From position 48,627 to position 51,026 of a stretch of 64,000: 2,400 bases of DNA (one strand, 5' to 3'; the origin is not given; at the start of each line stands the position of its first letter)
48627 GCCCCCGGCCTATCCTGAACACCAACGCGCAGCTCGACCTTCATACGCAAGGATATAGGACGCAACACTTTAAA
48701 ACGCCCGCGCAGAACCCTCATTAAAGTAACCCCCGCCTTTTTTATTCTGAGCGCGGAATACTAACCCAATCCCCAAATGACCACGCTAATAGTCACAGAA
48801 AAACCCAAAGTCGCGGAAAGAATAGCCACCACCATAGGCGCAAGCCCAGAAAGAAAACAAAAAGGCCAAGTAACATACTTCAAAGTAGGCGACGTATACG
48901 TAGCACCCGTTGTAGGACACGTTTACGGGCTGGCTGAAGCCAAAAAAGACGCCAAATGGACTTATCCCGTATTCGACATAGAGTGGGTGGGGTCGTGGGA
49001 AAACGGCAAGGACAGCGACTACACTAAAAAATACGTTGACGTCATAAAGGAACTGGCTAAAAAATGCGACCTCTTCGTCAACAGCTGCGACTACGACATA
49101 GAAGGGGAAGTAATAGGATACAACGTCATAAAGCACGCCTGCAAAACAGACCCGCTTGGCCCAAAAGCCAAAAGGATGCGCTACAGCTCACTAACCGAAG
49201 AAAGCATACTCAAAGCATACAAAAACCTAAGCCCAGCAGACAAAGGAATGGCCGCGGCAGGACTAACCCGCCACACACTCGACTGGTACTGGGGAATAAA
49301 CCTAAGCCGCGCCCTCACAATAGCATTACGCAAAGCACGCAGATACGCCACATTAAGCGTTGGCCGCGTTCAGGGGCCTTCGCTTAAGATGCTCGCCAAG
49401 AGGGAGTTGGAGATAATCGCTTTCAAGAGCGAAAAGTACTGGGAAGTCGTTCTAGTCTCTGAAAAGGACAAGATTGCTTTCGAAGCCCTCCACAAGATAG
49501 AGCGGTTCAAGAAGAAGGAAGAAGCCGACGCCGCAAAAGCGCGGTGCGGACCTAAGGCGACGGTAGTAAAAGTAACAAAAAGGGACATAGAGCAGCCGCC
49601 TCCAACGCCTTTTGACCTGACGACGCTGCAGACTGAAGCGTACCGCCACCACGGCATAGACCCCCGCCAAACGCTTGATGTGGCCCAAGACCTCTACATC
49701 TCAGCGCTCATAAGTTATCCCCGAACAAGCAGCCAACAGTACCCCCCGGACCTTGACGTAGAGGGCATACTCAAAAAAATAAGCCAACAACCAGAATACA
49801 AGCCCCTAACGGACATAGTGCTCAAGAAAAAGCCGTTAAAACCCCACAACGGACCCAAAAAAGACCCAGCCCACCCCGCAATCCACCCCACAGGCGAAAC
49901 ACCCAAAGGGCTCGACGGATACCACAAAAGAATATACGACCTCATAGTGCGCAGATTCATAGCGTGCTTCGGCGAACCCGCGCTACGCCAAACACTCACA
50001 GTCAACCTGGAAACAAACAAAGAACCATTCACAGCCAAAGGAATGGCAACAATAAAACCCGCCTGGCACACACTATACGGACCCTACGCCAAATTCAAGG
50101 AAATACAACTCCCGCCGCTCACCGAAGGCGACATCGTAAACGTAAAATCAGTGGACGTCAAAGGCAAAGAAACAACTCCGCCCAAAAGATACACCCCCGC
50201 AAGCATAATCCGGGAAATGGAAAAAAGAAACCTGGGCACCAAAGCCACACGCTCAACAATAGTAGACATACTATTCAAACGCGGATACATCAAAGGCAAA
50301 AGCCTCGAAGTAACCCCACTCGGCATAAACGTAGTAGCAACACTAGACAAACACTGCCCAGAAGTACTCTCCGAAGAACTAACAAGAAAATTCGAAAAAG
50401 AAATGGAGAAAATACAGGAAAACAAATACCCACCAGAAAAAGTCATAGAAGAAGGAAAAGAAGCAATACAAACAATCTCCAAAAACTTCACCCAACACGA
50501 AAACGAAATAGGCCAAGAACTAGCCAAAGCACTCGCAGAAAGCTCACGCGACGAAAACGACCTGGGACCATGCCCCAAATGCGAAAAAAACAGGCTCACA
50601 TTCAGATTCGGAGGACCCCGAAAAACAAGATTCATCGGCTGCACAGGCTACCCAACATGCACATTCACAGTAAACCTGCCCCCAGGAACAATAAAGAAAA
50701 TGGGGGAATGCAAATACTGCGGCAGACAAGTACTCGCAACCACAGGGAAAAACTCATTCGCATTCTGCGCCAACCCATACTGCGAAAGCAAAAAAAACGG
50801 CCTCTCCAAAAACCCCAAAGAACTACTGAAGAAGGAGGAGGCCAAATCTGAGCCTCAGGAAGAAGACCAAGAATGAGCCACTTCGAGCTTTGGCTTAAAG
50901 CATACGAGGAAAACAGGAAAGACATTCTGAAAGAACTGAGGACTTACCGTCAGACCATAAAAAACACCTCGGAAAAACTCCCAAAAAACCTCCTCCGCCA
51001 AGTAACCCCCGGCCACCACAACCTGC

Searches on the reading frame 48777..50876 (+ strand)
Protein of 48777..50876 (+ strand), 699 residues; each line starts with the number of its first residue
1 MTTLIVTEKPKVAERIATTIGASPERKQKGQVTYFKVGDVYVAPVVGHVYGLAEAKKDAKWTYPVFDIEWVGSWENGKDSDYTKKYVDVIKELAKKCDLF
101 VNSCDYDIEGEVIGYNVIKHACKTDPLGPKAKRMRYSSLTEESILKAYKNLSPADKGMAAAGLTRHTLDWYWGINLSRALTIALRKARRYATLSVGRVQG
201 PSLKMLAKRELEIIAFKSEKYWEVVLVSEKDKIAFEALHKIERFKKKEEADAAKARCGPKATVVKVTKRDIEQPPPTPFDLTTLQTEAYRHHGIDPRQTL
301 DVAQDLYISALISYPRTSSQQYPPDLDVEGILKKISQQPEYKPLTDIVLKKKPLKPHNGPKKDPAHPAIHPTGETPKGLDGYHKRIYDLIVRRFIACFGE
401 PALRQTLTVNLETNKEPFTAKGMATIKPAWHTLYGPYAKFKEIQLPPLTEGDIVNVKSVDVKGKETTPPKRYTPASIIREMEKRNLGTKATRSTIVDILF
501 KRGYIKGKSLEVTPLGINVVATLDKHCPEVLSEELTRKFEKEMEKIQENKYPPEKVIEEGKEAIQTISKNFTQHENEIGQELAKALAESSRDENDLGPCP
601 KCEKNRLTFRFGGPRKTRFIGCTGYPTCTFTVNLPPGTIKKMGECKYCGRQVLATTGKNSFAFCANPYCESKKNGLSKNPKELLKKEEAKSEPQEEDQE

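Call 41: find_related_loci(query=window:48777-50876:+, collection=genome_contigs, flank=2000)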
Query window:48777-50876:+ (699 aa) in genome_contigs; peptide patterns used: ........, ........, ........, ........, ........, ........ (x = any residue, [..] = any of these).
106 stretches matched a pattern; 17 encode a relative of the query (tblastn E <= 1e-3); 17 distinct loci.
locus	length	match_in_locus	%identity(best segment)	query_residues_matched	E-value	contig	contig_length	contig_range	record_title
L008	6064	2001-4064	44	1-674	7e-173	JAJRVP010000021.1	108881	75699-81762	MAG: archaeon isolate Dive96_bin10.467 k141_5012596, whole genome shotgun sequence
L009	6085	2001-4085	45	1-685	6e-173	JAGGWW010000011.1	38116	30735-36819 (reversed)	MAG: Nanoarchaeota archaeon isolate AUK136 PB_MBMC_090_c_000000000009, whole genome shotgun sequence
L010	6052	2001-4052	43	3-674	7e-155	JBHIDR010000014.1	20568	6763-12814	MAG: Candidatus Aenigmatarchaeota archaeon isolate b3.sp3_bin.38 NODE_670_length_20568_cov_5.405011, whole genome shotgu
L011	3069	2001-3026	57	1-342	1e-126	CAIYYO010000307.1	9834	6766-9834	MAG: Euryarchaeota archaeon isolate AlinenSedimentsD2_bin-1345 genome assembly, contig: bin-1345:307/321, whole genome s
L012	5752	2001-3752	35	84-669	3e-108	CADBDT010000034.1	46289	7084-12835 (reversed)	MAG: uncultured Coriobacteriaceae bacterium isolate RUG13877 genome assembly, contig: RUG13877_asm_34, whole genome shot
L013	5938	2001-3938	29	4-632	1e-66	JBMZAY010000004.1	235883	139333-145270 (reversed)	MAG: Crocinitomicaceae bacterium isolate ME_XS_2206_bin_21 ME_XS_2206_bin_21_3, whole genome shotgun sequence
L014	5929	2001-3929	30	4-632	7e-66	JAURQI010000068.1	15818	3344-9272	MAG: Crocinitomix sp. isolate SFB_South_Co_62 k141_1398110, whole genome shotgun sequence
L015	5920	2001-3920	29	4-632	4e-61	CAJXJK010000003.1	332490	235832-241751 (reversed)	MAG TPA_asm: uncultured Flavobacteriales bacterium isolate SRR3646399_bin.2_MetaBAT_v2.12.1_MAG genome assembly, contig:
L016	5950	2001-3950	29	6-632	3e-61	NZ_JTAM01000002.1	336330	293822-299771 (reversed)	Flammeovirga sp. OC4 contig2, whole genome shotgun sequence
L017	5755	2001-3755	31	6-570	4e-59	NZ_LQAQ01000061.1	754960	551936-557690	Flammeovirga sp. SJP92 Scaffold3_4, whole genome shotgun sequence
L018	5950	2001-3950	29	6-632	2e-61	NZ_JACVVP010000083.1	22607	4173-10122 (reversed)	Flammeovirga sp. EKP202 NODE_83_length_22607_cov_129.789081, whole genome shotgun sequence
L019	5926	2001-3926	30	4-632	8e-65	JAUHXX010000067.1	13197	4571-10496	MAG: Bacteroidia bacterium isolate 3_bin.27 NODE_5491_length_13197_cov_1.062663, whole genome shotgun sequence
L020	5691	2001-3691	33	4-551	3e-55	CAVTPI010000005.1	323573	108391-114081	MAG: Crocinitomicaceae bacterium isolate MFD03250.bin.3.55 genome assembly, contig: contig_24386, whole genome shotgun s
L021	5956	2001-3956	30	6-632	1e-60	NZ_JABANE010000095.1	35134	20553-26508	Flammeovirga aprica JL-4 strain ATCC 23126 Scaffold95, whole genome shotgun sequence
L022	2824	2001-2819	37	84-356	2e-45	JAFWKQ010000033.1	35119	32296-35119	MAG: Atopobiaceae bacterium isolate RGIG5826 Sheep_Jejunum-1__c51924, whole genome shotgun sequence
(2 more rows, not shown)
